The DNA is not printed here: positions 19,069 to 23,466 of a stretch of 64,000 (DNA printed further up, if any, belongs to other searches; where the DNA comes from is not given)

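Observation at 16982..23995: IgA1-protease/ZmpB-type giant metalloprotease on a mini-island bracketed by two IS3 remnants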

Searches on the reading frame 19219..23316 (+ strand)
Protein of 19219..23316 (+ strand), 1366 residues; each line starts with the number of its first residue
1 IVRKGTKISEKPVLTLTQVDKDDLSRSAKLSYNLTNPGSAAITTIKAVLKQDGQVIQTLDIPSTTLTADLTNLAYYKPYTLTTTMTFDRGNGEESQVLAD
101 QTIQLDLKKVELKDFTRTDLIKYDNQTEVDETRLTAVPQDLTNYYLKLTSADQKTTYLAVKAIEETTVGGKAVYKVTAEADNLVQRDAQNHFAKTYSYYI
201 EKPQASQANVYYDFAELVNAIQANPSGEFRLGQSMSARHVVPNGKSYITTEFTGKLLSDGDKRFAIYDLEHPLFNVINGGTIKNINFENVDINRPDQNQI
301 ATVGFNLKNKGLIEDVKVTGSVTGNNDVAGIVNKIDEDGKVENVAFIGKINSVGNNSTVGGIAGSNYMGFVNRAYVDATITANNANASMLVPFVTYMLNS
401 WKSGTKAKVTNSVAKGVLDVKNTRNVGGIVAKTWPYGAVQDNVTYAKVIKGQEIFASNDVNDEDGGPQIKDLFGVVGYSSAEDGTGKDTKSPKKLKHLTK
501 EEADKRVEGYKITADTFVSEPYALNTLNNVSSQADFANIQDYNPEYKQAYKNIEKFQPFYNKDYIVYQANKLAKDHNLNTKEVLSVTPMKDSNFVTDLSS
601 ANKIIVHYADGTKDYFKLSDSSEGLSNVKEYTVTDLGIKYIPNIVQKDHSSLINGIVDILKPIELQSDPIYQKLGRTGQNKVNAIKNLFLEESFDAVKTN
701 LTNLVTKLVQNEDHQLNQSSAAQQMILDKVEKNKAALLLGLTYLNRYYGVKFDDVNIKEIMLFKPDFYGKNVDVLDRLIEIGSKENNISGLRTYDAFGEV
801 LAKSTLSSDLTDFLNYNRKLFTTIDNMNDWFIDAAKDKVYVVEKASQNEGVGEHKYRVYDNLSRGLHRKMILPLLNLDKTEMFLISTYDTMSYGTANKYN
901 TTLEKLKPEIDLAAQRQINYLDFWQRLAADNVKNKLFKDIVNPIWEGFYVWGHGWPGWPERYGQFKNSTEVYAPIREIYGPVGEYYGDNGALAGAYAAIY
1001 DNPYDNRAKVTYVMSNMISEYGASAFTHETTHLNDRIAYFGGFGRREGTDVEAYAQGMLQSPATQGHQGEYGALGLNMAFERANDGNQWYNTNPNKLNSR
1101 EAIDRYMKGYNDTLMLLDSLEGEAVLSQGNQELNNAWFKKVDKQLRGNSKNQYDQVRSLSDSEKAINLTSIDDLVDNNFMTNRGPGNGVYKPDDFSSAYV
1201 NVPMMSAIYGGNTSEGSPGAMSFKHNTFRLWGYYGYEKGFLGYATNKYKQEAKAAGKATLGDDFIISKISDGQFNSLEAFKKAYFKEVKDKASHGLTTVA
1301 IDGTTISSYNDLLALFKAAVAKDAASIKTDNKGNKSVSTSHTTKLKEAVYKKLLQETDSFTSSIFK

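Call 31: search_protein_representatives(protein=window:19717-23316:+)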
Query: 1200 residues. Proteins with E-value up to 0.001 (for the whole library): 633; up to 1e-10: 446; up to 1e-30: 253. The best 150 are listed.
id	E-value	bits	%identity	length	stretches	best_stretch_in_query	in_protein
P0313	0.0e+00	2348.6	86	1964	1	1-1200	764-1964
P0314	0.0e+00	1374.1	55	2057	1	3-1200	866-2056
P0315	0.0e+00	1111.1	48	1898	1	3-1200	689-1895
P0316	2.4e-289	979.4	55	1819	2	369-1199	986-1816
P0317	2.4e-284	962.9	45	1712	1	1-1200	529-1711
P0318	1.9e-281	953.3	44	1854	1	4-1200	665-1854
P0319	2.4e-255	866.9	50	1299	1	279-1200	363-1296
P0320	3.6e-242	823.2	42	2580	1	4-1200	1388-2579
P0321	9.8e-219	745.6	38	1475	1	3-1198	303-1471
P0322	5.7e-181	620.5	65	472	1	726-1200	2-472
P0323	1.2e-178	612.8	35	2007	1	2-1199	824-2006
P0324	1.2e-177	609.5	35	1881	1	6-1196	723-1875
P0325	1.6e-165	569.4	36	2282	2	515-1199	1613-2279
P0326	1.3e-162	559.7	33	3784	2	514-1199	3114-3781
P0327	3.6e-158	545.0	33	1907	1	4-1199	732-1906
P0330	7.9e-136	471.0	34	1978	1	18-1200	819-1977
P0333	5.5e-134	464.9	34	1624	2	513-1200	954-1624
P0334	5.9e-134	464.8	33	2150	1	3-1200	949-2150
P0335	2.0e-133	463.1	34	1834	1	7-1199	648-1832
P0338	1.8e-129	450.0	34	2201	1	1-1199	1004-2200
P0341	1.3e-127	443.9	32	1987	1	8-1199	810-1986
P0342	2.6e-127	442.8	34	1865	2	521-1200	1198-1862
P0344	1.4e-125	437.1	33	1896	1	4-1199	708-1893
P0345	1.1e-123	430.9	34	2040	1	7-1199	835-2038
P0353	2.0e-118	413.4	32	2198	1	3-1199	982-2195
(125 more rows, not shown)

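Call 38: list_cluster_members(proteins=[P0314, P0315, P0316, P0317, P0318, P0320, P0321, P0323, P0324, P0327])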
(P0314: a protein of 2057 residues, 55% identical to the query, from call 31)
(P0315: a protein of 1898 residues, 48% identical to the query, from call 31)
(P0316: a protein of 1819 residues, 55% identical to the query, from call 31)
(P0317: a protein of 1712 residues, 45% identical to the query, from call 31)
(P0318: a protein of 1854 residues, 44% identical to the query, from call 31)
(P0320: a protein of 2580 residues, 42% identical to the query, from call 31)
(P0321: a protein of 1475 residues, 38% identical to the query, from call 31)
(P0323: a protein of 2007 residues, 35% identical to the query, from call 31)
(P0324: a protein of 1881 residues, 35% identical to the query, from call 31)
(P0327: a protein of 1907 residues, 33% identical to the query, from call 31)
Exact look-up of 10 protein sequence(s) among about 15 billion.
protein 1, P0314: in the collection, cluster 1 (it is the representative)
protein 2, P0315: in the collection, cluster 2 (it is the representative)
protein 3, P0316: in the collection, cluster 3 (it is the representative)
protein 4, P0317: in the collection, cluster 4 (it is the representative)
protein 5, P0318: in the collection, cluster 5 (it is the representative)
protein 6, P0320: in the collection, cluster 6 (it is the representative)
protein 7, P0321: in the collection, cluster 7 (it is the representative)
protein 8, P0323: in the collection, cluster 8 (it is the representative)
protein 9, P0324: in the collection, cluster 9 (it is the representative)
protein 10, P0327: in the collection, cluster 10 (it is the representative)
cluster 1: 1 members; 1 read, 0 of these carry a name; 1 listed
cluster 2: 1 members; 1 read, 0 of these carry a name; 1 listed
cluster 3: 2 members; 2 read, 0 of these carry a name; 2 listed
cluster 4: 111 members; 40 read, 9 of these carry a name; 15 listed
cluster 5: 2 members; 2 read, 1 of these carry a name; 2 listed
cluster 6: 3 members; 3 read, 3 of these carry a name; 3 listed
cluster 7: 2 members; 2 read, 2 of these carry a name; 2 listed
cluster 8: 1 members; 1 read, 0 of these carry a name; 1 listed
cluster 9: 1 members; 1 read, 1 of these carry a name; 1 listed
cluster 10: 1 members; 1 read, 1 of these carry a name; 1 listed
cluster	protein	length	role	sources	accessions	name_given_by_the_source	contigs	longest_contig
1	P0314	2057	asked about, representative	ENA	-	-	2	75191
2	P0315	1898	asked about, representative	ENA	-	-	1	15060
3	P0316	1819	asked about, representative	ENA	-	-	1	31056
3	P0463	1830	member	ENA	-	-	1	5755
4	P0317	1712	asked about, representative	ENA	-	-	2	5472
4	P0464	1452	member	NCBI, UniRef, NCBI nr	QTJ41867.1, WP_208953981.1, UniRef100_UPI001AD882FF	hypothetical protein FE326_06680 [Dolosigranulum pigrum] | ZmpA/ZmpB/ZmpC family metallo-endopeptidase n=1 Tax=Dolosigranulum pigrum TaxID=29394 ... | ZmpA/ZmpB/ZmpC family metallo-endopeptidase [Dolosigranulum pigrum]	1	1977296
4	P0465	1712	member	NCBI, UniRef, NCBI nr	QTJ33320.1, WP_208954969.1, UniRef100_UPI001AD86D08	ZmpA/ZmpB/ZmpC family metallo-endopeptidase [Dolosigranulum pigrum] | ZmpA/ZmpB/ZmpC family metallo-endopeptidase n=1 Tax=Dolosigranulum pigrum TaxID=29394 ...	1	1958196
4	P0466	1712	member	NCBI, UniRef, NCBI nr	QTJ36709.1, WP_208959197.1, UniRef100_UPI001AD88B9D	ZmpA/ZmpB/ZmpC family metallo-endopeptidase [Dolosigranulum pigrum] | ZmpA/ZmpB/ZmpC family metallo-endopeptidase n=1 Tax=Dolosigranulum pigrum TaxID=29394 ...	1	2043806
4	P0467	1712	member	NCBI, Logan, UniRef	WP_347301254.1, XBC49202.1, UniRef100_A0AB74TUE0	ZmpA/ZmpB/ZmpC family metallo-endopeptidase [Dolosigranulum savutiense] | ZmpA/ZmpB/ZmpC family metallo-endopeptidase n=1 Tax=Dolosigranulum savutiense ...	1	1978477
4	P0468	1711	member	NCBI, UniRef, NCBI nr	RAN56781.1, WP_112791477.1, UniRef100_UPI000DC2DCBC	hypothetical protein B8A40_08185 [Dolosigranulum pigrum] | ZmpA/ZmpB/ZmpC family metallo-endopeptidase n=1 Tax=Dolosigranulum pigrum TaxID=29394 ... | ZmpA/ZmpB/ZmpC family metallo-endopeptidase [Dolosigranulum pigrum]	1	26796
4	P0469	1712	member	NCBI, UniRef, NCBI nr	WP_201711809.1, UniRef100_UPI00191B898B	ZmpA/ZmpB/ZmpC family metallo-endopeptidase [Dolosigranulum pigrum] | ZmpA/ZmpB/ZmpC family metallo-endopeptidase n=1 Tax=Dolosigranulum pigrum TaxID=29394 ...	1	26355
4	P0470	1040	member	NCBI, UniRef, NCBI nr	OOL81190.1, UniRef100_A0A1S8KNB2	hypothetical protein BWX42_05015 [Dolosigranulum pigrum] | Peptidase M26 C-terminal domain-containing protein n=1 Tax=Dolosigranulum pigrum ...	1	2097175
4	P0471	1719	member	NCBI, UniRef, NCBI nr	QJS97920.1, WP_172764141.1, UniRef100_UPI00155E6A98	YSIRK-type signal peptide-containing protein [Dolosigranulum pigrum] | ZmpA/ZmpB/ZmpC family metallo-endopeptidase n=1 Tax=Dolosigranulum pigrum TaxID=29394 ... | ZmpA/ZmpB/ZmpC family metallo-endopeptidase [Dolosigranulum pigrum]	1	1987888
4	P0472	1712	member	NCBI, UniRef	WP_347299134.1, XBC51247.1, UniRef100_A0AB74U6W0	ZmpA/ZmpB/ZmpC family metallo-endopeptidase [Dolosigranulum savutiense] | ZmpA/ZmpB/ZmpC family metallo-endopeptidase n=1 Tax=Dolosigranulum savutiense ...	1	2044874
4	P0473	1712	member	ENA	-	-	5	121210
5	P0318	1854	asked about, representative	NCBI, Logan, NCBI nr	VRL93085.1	zinc metalloproteinase ZmpB [Streptococcus pneumoniae]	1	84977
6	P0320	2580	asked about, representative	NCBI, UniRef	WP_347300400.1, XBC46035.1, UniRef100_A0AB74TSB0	ZmpA/ZmpB/ZmpC family metallo-endopeptidase [Dolosigranulum savutiense] | ZmpA/ZmpB/ZmpC family metallo-endopeptidase n=1 Tax=Dolosigranulum savutiense ...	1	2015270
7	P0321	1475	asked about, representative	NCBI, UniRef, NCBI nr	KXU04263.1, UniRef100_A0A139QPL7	Zinc metalloprotease zmpB precursor [Streptococcus oralis] | Zinc metalloprotease zmpB n=1 Tax=Streptococcus oralis TaxID=1303 RepID=A0A139QPL7_STROR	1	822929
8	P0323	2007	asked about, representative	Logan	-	-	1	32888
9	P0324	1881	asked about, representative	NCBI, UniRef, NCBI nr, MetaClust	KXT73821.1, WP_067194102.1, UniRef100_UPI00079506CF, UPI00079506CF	Zinc metalloprotease zmpB precursor [Streptococcus sp. DD10] | ZmpA/ZmpB/ZmpC family metallo-endopeptidase n=1 Tax=Streptococcus sp. DD10 TaxID=1777878 ... | ZmpA/ZmpB/ZmpC family metallo-endopeptidase [Streptococcus sp. DD10]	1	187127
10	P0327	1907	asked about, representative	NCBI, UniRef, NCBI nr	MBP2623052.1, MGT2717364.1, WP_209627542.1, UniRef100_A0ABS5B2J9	ZmpA/ZmpB/ZmpC family metallo-endopeptidase [Streptococcus oricebi] | G5 domain-containing protein n=1 Tax=Streptococcus oricebi TaxID=1547447 ...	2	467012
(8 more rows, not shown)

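Call 40: search_protein_families(library=ncbifam, proteins=[P0314, P0315, P0316, P0318, P0323], max_evalue=1e-50)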
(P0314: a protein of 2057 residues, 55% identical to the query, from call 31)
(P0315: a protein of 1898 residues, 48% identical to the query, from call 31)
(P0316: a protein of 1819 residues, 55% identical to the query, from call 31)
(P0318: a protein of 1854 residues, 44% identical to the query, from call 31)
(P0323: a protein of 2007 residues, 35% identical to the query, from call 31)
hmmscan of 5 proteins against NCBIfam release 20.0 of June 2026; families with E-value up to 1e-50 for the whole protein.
P0314 (2057 aa): 4 families
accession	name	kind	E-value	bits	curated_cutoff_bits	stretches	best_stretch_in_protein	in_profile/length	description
NF046024.1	ZmpD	exception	0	1930.5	3000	1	12-2056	8-1809/1812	zinc metalloprotease D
NF046019.1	ZmpB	exception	0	1863.8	3000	1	12-2056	6-1969/1969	zinc metalloprotease B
NF046017.1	ZmpA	exception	1e-179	600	3000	1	339-2056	301-2049/2052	zinc metalloprotease A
NF046021.1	ZmpC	exception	4.3e-179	598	3000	1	676-2056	792-2181/2181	zinc metalloprotease C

P0315 (1898 aa): 5 families
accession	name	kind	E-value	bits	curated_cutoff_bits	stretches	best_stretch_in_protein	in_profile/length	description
NF046024.1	ZmpD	exception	0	3096.9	3000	2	508-1898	432-1812/1812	zinc metalloprotease D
NF046019.1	ZmpB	exception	0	1472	3000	1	528-1895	613-1969/1969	zinc metalloprotease B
NF046017.1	ZmpA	exception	9.1e-183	610.1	3000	1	612-1895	754-2049/2052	zinc metalloprotease A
NF046021.1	ZmpC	exception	4.8e-146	488.4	3000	1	151-1895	473-2181/2181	zinc metalloprotease C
NF043031.1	SIALI-17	equivalog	1.4e-56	187.7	30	0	221-256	1-34/34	SIALI-17 repeat-containing surface protein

P0316 (1819 aa): 4 families
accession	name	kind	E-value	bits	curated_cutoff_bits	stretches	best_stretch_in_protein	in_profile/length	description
NF046024.1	ZmpD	exception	0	1343.5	3000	2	983-1816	974-1808/1812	zinc metalloprotease D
NF046019.1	ZmpB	exception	0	1205.9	3000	1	983-1816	1135-1968/1969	zinc metalloprotease B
NF046021.1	ZmpC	exception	1.2e-156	523.6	3000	1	982-1814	1320-2178/2181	zinc metalloprotease C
NF046017.1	ZmpA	exception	5.7e-146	488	3000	1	979-1816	1190-2048/2052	zinc metalloprotease A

P0318 (1854 aa): 4 families
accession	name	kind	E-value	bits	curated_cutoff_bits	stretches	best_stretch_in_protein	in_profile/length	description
NF046019.1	ZmpB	exception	0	3475.7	3000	4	339-1854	447-1969/1969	zinc metalloprotease B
NF046024.1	ZmpD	exception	0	1116.4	3000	1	113-1854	169-1809/1812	zinc metalloprotease D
NF046017.1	ZmpA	exception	2.3e-149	499.3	3000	1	417-1853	595-2048/2052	zinc metalloprotease A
NF046021.1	ZmpC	exception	3.1e-146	489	3000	1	109-1853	405-2180/2181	zinc metalloprotease C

P0323 (2007 aa): 4 families
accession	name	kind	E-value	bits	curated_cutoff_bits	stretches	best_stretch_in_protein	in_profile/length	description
NF046019.1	ZmpB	exception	5.2e-288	959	3000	1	9-2006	3-1968/1969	zinc metalloprotease B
NF046021.1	ZmpC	exception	2.2e-271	904.1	3000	1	663-2006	817-2180/2181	zinc metalloprotease C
NF046017.1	ZmpA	exception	1.5e-240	801.7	3000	1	741-2007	744-2049/2052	zinc metalloprotease A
NF046024.1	ZmpD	exception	2.7e-196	654.9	3000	1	9-2006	5-1808/1812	zinc metalloprotease D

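Call 43: search_solved_structures(query=window:19219-23316:+, max_evalue=0.001, show_alignments=0)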
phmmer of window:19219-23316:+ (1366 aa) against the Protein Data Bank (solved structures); distinct sequences matched with E-value up to 0.001: 5.
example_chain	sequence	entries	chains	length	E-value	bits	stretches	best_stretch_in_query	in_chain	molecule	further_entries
7jgj_A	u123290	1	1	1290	2.3e-133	449.6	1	108-1366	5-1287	Immunoglobulin A1 protease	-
6xja_P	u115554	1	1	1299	1.5e-132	446.9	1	108-1366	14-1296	Immunoglobulin A1 protease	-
6xjb_A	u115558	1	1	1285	5.9e-132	444.9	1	108-1364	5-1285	Immunoglobulin A1 protease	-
7uvk_A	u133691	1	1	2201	2.9e-123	416.1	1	103-1365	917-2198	IgA1 Protease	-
7uvl_P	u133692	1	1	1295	5.8e-123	415.1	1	104-1365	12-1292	LPXTG-motif cell wall anchor domain protein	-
